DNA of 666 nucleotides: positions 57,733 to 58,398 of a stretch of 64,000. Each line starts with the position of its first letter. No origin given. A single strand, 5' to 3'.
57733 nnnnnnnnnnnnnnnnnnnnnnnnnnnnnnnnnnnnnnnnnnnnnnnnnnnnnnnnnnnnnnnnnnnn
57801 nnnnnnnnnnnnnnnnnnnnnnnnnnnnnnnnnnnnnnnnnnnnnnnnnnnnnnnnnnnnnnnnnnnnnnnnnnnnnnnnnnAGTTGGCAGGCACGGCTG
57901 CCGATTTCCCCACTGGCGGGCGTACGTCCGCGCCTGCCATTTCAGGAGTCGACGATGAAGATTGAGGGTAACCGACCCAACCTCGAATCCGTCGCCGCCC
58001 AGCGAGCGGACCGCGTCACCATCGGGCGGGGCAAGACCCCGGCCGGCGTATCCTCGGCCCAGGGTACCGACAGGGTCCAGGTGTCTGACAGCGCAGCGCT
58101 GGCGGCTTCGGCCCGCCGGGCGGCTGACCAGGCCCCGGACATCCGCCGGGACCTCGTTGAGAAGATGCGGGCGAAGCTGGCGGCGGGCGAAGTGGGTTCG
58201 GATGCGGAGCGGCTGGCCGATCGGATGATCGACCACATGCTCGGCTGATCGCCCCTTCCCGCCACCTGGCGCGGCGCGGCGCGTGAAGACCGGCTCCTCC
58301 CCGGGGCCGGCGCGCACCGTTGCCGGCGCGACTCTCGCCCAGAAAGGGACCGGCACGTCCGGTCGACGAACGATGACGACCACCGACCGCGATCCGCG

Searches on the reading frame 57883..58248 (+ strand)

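Call 58: search_protein_families(library=pfam, proteins=[window:57883-58248:+], max_evalue=0.001)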
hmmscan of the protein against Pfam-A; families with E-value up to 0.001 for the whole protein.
window:57883-58248:+ (121 aa): 1 family
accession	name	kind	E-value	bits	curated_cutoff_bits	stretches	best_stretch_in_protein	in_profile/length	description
PF04316.19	FlgM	-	3.9e-11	43.4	25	1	63-117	1-55/55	Anti-sigma-28 factor, FlgM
